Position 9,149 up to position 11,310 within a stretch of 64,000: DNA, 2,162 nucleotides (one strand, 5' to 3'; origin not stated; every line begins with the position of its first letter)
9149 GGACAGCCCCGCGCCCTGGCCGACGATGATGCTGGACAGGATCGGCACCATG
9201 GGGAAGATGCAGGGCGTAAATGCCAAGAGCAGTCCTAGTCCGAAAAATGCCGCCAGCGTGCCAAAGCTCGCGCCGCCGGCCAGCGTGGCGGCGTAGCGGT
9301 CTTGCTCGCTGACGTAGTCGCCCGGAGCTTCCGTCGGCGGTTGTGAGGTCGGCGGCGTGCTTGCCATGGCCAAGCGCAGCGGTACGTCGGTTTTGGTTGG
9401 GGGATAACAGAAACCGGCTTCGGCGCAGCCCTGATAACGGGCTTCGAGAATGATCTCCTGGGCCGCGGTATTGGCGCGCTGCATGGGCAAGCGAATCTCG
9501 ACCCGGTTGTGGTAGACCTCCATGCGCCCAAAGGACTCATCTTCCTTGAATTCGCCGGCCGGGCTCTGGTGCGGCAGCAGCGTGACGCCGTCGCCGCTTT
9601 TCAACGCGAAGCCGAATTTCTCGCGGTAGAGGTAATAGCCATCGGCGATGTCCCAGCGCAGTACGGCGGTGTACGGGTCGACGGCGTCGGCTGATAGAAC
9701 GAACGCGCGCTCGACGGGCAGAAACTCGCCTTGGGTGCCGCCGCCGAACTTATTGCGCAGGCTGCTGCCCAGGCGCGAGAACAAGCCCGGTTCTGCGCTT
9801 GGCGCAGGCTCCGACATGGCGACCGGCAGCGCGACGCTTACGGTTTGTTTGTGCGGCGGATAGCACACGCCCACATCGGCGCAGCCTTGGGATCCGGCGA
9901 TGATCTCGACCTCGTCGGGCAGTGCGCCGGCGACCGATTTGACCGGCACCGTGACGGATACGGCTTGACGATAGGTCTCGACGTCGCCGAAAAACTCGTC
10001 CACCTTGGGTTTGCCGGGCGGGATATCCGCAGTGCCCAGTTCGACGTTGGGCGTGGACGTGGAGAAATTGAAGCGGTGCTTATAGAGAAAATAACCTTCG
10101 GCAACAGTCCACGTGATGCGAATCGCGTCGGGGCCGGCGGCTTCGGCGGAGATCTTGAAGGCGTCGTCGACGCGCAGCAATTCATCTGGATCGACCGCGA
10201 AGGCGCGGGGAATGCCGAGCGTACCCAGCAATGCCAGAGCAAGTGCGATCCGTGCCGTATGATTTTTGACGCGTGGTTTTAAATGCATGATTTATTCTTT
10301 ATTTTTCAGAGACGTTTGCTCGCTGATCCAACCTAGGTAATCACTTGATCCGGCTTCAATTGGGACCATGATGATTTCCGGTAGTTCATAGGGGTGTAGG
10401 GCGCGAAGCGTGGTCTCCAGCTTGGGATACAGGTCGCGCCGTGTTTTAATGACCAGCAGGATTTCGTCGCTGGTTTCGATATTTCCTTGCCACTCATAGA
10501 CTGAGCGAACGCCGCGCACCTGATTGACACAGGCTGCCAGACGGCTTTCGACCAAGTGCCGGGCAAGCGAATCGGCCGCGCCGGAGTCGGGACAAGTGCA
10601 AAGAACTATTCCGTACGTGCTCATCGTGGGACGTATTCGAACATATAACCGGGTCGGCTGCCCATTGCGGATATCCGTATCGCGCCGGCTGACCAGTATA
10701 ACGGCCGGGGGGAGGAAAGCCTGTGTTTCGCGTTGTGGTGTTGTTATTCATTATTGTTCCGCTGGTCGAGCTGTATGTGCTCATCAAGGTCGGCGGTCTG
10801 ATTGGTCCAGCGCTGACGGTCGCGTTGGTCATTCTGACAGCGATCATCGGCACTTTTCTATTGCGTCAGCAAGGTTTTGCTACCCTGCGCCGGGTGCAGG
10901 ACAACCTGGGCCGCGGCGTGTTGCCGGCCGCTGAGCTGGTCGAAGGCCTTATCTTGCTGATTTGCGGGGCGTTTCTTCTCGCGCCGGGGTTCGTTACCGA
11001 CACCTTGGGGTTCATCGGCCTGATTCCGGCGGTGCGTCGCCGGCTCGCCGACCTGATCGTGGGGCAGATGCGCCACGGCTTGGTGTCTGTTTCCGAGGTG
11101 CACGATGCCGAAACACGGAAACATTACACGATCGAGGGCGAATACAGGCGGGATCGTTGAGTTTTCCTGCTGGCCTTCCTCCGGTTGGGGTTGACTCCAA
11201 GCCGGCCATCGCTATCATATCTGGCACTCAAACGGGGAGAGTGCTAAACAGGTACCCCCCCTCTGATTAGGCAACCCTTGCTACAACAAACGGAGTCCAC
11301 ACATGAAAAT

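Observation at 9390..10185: DsbD carries two tandem catalytic N-terminal (alpha) domains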

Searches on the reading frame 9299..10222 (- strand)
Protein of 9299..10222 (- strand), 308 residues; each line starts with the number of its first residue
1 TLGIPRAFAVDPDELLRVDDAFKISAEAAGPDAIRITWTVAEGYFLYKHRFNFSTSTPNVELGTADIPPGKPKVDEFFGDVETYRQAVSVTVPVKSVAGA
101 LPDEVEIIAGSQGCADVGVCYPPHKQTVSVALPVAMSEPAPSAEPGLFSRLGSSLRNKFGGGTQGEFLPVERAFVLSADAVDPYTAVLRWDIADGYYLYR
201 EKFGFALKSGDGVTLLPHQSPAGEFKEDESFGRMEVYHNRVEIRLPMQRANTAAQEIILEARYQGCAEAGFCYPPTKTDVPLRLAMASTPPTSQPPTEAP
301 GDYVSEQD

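Call 29: predict_structure(alignment_id=A2)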
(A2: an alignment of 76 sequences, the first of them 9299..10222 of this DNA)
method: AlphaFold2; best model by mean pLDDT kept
length: 308 residues; sequences in the alignment: 76
mean_pLDDT: 87.8   pTM: 0.49
mean pLDDT of the five models: 87.8, 87.7, 87.6, 87.0, 86.9
residues with pLDDT >= 90: 229; 70-90: 23; 50-70: 34; < 50: 22
segments of 3 or more residues with pLDDT < 50: 142-144, 151-158, 160-164
pLDDT, mean of each block of 10 residues (from residue 1): 60 91 97 98 97 96 98 92 98 95 96 95 95 75 51 46 67 97 98 97 98 98 91 95 97 97 95 96 91 60 58
secondary structure, 60 per line:
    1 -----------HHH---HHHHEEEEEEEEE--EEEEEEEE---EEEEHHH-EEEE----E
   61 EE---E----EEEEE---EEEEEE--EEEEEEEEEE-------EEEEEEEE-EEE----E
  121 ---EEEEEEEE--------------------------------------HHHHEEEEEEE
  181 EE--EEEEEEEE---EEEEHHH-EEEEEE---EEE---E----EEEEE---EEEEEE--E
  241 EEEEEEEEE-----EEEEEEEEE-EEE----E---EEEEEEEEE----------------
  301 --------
elements in order: H18-21 E22-30 E33-40 E44-47 E52-55 E60-62 E71-75 E79-84 E87-96 E104-111 E113-115 E124-131 H170-173 E174-182 E185-192 E196-199 E204-209 E213-215 E224-228 E232-237 E240-249 E255-263 E265-267 E276-284

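Call 32: fold_search(model_id=the predicted structure, library=pdb)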
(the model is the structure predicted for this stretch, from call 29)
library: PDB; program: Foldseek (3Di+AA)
matches with E <= 10: 1250; with E <= 0.001: 94
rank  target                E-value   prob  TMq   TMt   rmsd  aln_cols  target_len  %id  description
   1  3pfu                  7.4e-11  1.00  0.34  0.84   2.6       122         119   34  N-terminal domain of Thiol:disulfide interchange protein DsbD in its reduced form (released 2011-05-04)
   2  1jpe                  1.0e-10  1.00  0.35  0.86   2.6       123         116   34  Crystal structure of DsbD-alpha; the N-terminal domain of DsbD (released 2002-09-25)
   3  1l6p                  1.2e-10  1.00  0.34  0.82   2.5       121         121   35  N-terminal of DsbD (residues 20-144) from E. coli. (released 2002-06-12)
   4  1vrs_B                1.4e-10  1.00  0.36  0.82   3.9       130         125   32  Crystal structure of the disulfide-linked complex between the N-terminal and C-terminal domain of the electron transfe (released 2005-07-12)
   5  1z5y_D                1.7e-10  1.00  0.35  0.87   2.5       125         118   33  Crystal Structure Of The Disulfide-Linked Complex Between The N-Terminal Domain Of The Electron Transfer Catalyst DsbD (released 2005-07-19)
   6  1vrs_A                1.7e-10  1.00  0.35  0.84   3.6       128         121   33  Crystal structure of the disulfide-linked complex between the N-terminal and C-terminal domain of the electron transfe (released 2005-07-12)
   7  1vrs_C                1.9e-10  1.00  0.34  0.87   2.3       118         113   34  Crystal structure of the disulfide-linked complex between the N-terminal and C-terminal domain of the electron transfe (released 2005-07-12)
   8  1jzd_C                2.4e-10  1.00  0.35  0.85   2.8       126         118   32  DsbC-DsbDalpha complex (released 2003-03-08)
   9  6dnv_B                6.4e-10  1.00  0.35  0.81   2.5       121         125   30  Crystal Structure of Neisseria meningitidis DsbD n-terminal domain in the reduced form (released 2018-09-12)
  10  6dps_D                1.8e-09  1.00  0.34  0.80   2.4       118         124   30  Crystal Structure of Neisseria meningitidis DsbD n-terminal domain in the oxidised form (released 2018-09-12)
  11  6dps_A                1.8e-09  1.00  0.34  0.82   2.8       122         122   36  Crystal Structure of Neisseria meningitidis DsbD n-terminal domain in the oxidised form (released 2018-09-12)
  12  6dps_F                2.0e-09  1.00  0.33  0.78   3.0       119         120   29  Crystal Structure of Neisseria meningitidis DsbD n-terminal domain in the oxidised form (released 2018-09-12)
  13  6dnv_A                3.5e-09  1.00  0.34  0.82   2.4       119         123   30  Crystal Structure of Neisseria meningitidis DsbD n-terminal domain in the reduced form (released 2018-09-12)
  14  6dps_E                3.9e-09  1.00  0.34  0.82   2.2       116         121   38  Crystal Structure of Neisseria meningitidis DsbD n-terminal domain in the oxidised form (released 2018-09-12)
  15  5nhi_A                7.9e-09  1.00  0.33  0.86   2.6       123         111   32  Crystal structure of the Escherichia coli N-terminal domain of DsbD (nDsbD) without the cap-loop region (released 2018-02-28)
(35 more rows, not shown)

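Call 39: search_protein_representatives(protein=window:9299-10222:-)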
Query: 308 residues. Proteins with E-value up to 0.001 (for the whole library): 4505; up to 1e-10: 2601; up to 1e-30: 267. The best 150 are listed.
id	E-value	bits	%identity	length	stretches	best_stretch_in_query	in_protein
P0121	6.0e-72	259.2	46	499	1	13-297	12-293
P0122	1.2e-70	254.9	40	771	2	15-284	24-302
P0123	3.0e-70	253.6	38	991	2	6-276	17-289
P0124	4.2e-67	243.3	44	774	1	13-295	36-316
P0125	6.2e-67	242.7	45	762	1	10-290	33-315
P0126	1.6e-66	241.4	45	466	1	12-290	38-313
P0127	6.8e-66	239.3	46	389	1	2-295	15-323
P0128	1.3e-65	238.4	45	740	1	7-302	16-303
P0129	3.7e-65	236.9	44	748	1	11-308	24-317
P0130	6.5e-64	232.8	41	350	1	13-298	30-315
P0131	2.9e-63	230.7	41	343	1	8-303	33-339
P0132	4.6e-63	230.0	47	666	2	4-140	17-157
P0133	6.5e-63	229.5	43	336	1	4-308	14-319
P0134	3.3e-62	227.2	45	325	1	16-291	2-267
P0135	8.3e-61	222.6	41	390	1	7-285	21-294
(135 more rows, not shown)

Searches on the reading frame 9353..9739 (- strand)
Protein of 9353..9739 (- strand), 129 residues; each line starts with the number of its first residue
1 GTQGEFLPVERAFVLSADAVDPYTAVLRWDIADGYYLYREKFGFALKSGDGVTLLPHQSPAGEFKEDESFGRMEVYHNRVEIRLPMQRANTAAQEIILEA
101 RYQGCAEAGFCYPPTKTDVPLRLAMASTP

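Call 35: search_solved_structures(query=window:9353-9739:-, max_evalue=0.001, show_alignments=2)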
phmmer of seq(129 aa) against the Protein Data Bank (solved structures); distinct sequences matched with E-value up to 0.001: 9.
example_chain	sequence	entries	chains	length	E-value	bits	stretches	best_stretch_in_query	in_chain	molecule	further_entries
3pfu_A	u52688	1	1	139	2.2e-20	76.3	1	4-126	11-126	Thiol:disulfide interchange protein dsbD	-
1l6p_A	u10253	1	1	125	2.3e-20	76.2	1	4-125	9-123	Thiol:disulfide interchange protein dsbD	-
1jpe_A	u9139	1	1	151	2.9e-20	75.9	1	4-126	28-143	DsbD-alpha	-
6dnv_A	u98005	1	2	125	8.1e-20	74.5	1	4-119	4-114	Thiol:disulfide interchange protein DsbD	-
6dps_A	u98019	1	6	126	8.3e-20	74.4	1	4-119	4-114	Thiol:disulfide interchange protein DsbD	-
1jzd_C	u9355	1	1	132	3.5e-19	72.4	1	4-126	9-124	thiol:disulfide interchange protein dsbd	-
1vrs_A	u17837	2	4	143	6.2e-19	71.6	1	4-126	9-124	Thiol:disulfide interchange protein dsbD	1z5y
2k0r_A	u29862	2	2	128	1.2e-18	70.7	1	5-119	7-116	Thiol:disulfide interchange protein dsbD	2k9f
5nhi_A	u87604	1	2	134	9.9e-15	58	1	4-126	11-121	Thiol:disulfide interchange protein DsbD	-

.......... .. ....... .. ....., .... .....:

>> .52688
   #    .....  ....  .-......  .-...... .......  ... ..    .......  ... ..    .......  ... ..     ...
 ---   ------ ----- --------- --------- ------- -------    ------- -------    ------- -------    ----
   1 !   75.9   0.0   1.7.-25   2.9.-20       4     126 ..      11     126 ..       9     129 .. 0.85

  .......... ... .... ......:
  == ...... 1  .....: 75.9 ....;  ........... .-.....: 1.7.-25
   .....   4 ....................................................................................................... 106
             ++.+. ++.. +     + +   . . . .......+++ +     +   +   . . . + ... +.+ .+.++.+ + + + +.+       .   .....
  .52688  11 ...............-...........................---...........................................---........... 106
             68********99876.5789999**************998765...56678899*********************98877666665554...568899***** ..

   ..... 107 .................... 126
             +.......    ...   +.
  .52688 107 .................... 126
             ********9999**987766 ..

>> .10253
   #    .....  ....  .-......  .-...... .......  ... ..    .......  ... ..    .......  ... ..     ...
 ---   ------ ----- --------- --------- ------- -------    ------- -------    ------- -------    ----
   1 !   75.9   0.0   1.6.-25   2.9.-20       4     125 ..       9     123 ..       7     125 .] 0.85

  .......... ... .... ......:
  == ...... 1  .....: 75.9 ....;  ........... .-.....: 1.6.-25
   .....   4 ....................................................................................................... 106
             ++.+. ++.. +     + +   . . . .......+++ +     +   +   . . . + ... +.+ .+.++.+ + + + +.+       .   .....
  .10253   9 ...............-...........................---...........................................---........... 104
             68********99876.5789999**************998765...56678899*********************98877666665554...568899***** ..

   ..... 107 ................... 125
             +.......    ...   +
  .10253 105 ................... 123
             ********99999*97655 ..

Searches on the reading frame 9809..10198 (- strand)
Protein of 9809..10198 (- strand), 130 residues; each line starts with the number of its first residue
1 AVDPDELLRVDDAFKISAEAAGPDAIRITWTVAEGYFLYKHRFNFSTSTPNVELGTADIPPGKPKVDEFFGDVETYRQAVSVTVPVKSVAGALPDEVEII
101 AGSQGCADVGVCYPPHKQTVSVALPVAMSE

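Call 34: search_solved_structures(query=window:9809-10198:-, max_evalue=0.001, show_alignments=2)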
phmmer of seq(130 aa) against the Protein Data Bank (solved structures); distinct sequences matched with E-value up to 0.001: 9.
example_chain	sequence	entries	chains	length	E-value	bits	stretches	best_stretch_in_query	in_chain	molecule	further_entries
1l6p_A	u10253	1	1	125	1.6e-14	57.4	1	9-125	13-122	Thiol:disulfide interchange protein dsbD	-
3pfu_A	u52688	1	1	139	1.6e-14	57.3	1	9-127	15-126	Thiol:disulfide interchange protein dsbD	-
1jpe_A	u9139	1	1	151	2.2e-14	57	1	8-127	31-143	DsbD-alpha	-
6dnv_A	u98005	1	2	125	5.7e-14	55.6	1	6-116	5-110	Thiol:disulfide interchange protein DsbD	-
6dps_A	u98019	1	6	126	5.8e-14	55.6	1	6-116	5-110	Thiol:disulfide interchange protein DsbD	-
1jzd_C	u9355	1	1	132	2.6e-13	53.4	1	9-127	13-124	thiol:disulfide interchange protein dsbd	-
1vrs_A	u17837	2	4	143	4.6e-13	52.7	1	9-127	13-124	Thiol:disulfide interchange protein dsbD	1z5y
2k0r_A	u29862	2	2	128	8.4e-13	51.8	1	1-116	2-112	Thiol:disulfide interchange protein dsbD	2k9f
5nhi_A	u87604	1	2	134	9.4e-10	41.9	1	9-127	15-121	Thiol:disulfide interchange protein DsbD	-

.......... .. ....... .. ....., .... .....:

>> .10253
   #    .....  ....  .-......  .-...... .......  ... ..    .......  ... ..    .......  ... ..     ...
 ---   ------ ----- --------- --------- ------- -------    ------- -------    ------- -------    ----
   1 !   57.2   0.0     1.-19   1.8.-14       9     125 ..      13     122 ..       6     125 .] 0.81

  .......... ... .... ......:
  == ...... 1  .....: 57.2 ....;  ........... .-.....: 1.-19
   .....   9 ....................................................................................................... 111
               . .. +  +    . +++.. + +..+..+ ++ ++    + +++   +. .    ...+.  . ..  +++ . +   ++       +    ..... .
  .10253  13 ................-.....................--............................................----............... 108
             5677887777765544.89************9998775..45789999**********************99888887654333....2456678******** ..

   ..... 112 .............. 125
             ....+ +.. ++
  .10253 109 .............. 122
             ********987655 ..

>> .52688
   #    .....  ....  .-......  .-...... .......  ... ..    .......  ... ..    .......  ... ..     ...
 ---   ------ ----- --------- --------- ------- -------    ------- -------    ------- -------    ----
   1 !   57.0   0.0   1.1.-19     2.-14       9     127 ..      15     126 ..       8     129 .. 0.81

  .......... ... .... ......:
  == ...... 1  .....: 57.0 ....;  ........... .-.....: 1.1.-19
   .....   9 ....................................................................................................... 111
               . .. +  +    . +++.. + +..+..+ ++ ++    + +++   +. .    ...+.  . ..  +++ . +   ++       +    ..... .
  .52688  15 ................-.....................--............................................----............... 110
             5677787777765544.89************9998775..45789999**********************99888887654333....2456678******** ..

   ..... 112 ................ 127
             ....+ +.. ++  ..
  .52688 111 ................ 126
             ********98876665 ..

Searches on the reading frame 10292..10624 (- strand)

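Call 3: search_protein_families(library=pfam, proteins=[window:10292-10624:-], max_evalue=0.01)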
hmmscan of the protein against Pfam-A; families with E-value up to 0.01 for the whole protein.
window:10292-10624:- (110 aa): 1 family
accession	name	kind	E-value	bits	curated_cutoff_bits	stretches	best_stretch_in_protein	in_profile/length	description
PF03091.20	CutA1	-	6.3e-38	129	22.4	1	6-102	2-98/99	CutA1 divalent ion tolerance protein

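Call 4: search_protein_families(library=ncbifam, proteins=[window:10292-10624:-], max_evalue=0.01)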
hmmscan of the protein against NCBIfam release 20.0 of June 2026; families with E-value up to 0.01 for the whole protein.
window:10292-10624:- (110 aa): 2 families
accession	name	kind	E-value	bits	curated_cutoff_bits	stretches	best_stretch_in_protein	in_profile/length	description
NF041095.1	dival_cat_tol_CutA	equivalog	5.8e-30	103.4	120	1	6-104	3-100/100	divalent-cation tolerance protein CutA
NF007930.0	PRK10645.1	equivalog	6e-28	97.2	145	1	5-102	14-111/114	divalent cation tolerance protein CutA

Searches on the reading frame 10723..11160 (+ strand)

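Call 3: search_protein_families(library=pfam, proteins=[window:10723-11160:+], max_evalue=0.01)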
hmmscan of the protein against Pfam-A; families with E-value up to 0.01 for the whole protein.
window:10723-11160:+ (145 aa): 1 family
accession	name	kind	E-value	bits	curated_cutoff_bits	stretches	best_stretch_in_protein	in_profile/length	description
PF04186.18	FxsA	-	3.5e-31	108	25.2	1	7-112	1-106/109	FxsA cytoplasmic membrane protein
